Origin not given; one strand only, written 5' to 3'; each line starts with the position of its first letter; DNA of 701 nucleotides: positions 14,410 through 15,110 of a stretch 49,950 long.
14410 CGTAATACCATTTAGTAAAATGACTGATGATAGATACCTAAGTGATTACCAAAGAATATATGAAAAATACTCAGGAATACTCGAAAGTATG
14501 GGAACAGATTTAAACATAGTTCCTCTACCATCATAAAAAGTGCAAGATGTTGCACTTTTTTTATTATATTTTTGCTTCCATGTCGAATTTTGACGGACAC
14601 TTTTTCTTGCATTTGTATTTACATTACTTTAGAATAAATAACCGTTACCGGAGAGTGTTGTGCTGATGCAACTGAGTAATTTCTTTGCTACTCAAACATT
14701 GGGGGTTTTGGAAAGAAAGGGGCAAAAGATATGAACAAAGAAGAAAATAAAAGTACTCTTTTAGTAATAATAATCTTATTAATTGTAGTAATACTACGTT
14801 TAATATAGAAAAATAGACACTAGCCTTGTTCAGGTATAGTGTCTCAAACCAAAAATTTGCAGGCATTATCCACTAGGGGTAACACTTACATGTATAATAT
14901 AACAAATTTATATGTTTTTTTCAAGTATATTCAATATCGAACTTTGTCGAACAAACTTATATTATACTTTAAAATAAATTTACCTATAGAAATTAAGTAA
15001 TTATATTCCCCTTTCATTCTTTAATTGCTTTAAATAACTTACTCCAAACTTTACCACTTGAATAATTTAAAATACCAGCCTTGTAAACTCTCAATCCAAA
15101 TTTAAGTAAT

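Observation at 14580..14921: Intergenic module 1: promoter, folded leader and 25-aa hydrophobic sORF resembling a type I toxin mRNA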

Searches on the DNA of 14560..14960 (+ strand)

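Call 14: search_rna_families(source=window, start=14560, end=14960, threshold=evalue, max_evalue=10, show_alignments=2)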
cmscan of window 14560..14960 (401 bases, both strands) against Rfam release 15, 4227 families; matches with E-value up to 10: 4.
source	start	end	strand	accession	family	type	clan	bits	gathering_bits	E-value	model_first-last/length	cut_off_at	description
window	14568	14639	-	RF00477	snosnR66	Gene; snRNA; snoRNA; CD-box;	-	18.2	65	4.1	1-104/104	no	Small nucleolar RNA snR66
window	14845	14938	-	RF02084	STnc130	Gene; sRNA;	-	16.6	55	6.2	1-135/135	no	Enterobacteria sRNA STnc130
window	14751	14797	-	RF01414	Dicty_Class_I_RNA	Gene;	-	14.2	41.5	9.1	1-56/56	no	Class I RNA from Dictyostelium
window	14603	14720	+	RF02168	PVT1_5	Gene; lncRNA;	-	14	60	6.6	1-133/133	no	Pvt1 oncogene conserved region 5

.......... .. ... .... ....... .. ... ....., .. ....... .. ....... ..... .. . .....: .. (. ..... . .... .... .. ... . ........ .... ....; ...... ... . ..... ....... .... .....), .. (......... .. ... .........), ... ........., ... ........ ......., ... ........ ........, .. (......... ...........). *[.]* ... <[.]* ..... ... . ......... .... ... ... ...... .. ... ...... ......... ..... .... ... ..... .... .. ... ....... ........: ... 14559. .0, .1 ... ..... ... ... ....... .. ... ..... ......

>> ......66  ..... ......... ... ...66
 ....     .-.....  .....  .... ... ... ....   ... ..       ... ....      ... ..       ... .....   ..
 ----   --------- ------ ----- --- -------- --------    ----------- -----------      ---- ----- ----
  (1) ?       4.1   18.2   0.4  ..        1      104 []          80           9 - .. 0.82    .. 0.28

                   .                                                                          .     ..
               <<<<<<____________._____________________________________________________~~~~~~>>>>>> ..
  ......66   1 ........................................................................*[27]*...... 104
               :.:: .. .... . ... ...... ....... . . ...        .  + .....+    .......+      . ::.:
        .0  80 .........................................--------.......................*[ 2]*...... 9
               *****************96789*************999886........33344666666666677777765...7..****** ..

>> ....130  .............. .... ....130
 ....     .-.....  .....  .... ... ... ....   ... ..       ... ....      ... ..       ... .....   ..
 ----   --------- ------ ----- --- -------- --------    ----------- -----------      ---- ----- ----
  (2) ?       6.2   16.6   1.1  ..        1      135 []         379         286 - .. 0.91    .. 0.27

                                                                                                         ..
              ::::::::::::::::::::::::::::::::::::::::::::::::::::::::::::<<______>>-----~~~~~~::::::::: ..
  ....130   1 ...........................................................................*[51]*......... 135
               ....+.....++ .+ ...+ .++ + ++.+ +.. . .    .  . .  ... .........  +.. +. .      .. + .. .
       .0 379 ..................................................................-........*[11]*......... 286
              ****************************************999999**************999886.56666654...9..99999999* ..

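Call 81: search_dna_similar(query=window:14580-14960:+, collection=phages, mode=distant, max_evalue=0.001, max_rows=5)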
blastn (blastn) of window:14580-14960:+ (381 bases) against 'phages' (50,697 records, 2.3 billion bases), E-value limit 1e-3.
No match.

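Call 82: search_dna_similar(query=window:14580-14960:+, collection=plasmids, mode=distant, max_evalue=0.001, max_rows=5)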
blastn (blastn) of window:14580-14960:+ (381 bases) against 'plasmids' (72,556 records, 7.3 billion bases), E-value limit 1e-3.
No match.

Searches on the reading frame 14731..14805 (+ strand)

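Call 15: search_protein_families(library=pfam, proteins=[window:14731-14805:+], max_evalue=10)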
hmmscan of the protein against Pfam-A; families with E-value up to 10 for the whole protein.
seq(25 aa): 0 families

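Call 37: search_protein_families(library=ncbifam, proteins=[window:14731-14805:+], max_evalue=10)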
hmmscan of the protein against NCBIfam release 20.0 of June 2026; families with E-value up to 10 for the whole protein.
seq(25 aa): 1 family
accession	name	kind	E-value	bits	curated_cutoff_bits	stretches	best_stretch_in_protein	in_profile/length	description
NF006283.1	PRK08455.1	equivalog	0.3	10.7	187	1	3-22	11-30/182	flagellar basal body-associated protein FliL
